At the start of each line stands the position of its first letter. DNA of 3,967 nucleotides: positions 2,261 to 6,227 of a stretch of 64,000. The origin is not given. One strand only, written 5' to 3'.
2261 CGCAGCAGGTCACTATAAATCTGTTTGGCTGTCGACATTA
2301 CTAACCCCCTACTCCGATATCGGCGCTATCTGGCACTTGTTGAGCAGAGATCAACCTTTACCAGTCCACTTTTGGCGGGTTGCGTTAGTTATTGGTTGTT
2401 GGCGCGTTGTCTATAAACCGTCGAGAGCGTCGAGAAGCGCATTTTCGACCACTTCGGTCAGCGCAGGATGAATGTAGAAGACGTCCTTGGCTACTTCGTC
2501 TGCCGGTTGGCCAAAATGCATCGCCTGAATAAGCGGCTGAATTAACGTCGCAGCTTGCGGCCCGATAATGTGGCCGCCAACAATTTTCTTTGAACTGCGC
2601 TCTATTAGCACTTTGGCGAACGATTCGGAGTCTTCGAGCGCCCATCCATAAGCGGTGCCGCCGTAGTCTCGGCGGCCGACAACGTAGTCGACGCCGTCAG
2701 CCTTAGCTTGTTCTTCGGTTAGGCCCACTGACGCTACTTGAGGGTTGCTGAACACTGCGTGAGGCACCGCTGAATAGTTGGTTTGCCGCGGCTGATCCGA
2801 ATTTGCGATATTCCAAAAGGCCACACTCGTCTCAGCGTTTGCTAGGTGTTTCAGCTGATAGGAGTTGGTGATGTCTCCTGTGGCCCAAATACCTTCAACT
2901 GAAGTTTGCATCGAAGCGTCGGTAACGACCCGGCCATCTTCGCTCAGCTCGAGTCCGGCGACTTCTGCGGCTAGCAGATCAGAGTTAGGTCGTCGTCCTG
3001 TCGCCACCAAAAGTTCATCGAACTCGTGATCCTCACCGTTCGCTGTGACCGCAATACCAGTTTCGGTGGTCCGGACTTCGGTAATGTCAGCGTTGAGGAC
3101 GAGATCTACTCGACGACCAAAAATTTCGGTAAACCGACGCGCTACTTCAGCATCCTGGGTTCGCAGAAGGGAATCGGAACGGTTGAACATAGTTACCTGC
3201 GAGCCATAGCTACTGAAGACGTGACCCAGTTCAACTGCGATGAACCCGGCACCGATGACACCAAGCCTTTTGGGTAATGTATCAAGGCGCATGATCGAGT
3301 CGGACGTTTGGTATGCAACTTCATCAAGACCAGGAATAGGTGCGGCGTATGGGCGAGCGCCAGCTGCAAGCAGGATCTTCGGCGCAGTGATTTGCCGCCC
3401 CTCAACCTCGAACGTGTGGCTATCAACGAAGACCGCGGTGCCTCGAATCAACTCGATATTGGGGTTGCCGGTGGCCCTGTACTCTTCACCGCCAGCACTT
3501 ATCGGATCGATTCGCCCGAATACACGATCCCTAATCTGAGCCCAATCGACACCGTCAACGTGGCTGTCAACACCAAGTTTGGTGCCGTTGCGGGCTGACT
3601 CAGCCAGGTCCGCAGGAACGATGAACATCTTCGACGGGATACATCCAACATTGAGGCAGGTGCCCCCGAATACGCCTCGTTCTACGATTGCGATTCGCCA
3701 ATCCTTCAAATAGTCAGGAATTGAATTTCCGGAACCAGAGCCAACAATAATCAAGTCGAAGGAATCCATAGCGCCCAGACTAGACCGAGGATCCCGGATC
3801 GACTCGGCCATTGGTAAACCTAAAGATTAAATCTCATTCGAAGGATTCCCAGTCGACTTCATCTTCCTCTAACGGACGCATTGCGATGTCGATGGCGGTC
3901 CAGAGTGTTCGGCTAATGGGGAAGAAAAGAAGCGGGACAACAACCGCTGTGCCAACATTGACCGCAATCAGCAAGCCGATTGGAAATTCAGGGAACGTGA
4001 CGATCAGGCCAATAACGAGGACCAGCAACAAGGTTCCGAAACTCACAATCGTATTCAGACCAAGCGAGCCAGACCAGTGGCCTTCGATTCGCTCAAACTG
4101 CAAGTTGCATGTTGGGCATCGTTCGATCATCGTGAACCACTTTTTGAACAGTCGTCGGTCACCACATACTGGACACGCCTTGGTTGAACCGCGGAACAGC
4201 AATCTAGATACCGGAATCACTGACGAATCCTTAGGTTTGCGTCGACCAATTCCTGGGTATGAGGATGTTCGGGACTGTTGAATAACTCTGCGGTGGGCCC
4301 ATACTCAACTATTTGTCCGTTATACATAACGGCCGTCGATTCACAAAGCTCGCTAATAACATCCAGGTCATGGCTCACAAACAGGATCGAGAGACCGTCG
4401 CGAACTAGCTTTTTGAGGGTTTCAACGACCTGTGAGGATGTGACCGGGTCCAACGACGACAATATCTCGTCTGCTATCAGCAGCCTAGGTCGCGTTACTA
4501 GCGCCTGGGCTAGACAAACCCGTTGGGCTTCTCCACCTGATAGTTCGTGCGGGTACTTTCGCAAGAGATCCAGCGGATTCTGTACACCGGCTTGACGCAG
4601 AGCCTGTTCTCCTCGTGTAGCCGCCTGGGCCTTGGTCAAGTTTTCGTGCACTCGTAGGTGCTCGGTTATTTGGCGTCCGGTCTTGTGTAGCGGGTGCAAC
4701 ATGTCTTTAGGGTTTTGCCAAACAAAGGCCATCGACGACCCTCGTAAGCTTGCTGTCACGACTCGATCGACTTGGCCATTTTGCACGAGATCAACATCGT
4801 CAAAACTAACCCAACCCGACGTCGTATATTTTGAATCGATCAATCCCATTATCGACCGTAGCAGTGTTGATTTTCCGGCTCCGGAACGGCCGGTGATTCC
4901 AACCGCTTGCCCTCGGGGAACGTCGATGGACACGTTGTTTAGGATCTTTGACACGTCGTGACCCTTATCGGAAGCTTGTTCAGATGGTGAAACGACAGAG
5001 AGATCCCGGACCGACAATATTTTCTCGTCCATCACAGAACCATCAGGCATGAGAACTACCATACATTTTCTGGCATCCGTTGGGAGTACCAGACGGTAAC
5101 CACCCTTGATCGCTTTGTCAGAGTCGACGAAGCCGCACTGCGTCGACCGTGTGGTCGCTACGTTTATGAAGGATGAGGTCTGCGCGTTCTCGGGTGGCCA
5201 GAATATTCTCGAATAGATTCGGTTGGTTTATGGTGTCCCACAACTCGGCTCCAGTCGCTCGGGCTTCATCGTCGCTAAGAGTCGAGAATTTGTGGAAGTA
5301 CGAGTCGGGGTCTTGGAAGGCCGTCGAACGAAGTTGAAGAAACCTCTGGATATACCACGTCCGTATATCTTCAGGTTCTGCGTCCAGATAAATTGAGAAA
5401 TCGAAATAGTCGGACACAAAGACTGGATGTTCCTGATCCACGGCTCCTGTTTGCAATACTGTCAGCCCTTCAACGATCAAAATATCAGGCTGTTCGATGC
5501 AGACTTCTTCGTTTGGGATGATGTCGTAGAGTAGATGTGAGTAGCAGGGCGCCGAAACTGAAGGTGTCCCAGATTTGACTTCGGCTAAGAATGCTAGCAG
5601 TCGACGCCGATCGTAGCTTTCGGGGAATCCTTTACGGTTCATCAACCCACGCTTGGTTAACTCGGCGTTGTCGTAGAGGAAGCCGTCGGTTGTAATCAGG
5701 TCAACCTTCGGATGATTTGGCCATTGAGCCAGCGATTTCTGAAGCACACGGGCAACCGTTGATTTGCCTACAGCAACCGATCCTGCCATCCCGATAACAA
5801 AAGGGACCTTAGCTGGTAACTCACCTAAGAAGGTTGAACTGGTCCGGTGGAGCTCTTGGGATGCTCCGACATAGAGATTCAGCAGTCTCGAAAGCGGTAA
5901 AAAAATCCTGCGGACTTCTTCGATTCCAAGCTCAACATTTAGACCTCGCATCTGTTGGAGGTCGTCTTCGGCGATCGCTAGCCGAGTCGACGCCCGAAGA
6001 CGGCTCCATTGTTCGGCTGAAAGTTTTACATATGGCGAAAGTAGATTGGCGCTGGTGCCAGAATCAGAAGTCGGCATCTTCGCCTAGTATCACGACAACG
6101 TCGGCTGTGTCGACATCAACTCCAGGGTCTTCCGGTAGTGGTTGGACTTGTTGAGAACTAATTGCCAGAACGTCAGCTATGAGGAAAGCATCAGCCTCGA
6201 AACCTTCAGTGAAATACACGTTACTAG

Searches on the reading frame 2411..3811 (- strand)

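Call 26: search_protein_families(library=pfam, proteins=[window:2411-3811:-], max_evalue=0.00001)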
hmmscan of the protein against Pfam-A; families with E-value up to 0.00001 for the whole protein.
window:2411-3811:- (466 aa): 4 families
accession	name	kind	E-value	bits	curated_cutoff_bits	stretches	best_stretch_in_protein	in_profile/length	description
PF07992.20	Pyr_redox_2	-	1.3e-51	176.2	26.1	1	18-326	1-289/291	Pyridine nucleotide-disulphide oxidoreductase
PF02852.28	Pyr_redox_dim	-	1.2e-27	96.7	25.3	1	349-458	1-109/110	Pyridine nucleotide-disulphide oxidoreductase, dimerisation domain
PF00070.33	Pyr_redox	-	2.3e-15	57.3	22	1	182-256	1-78/82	Pyridine nucleotide-disulphide oxidoreductase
PF13738.12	Pyr_redox_3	-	1.6e-13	51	30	1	132-312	112-305/305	Pyridine nucleotide-disulphide oxidoreductase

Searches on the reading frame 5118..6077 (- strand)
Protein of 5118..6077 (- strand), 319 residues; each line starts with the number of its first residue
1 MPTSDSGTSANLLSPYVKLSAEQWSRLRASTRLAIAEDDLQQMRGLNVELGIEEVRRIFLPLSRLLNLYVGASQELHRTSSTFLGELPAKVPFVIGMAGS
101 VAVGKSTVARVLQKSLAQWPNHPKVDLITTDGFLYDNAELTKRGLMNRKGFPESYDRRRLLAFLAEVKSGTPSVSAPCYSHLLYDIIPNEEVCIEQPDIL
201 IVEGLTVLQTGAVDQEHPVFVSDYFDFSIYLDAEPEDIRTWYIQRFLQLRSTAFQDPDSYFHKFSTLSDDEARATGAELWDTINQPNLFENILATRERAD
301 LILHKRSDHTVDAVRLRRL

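Call 26: search_protein_families(library=pfam, proteins=[window:5118-6077:-], max_evalue=0.00001)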
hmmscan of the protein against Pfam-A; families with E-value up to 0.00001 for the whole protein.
window:5118-6077:- (319 aa): 1 family
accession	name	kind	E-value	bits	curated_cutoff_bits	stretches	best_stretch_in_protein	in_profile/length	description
PF00485.24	PRK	-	2.7e-12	47.3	22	1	94-245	1-149/196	Phosphoribulokinase / Uridine kinase family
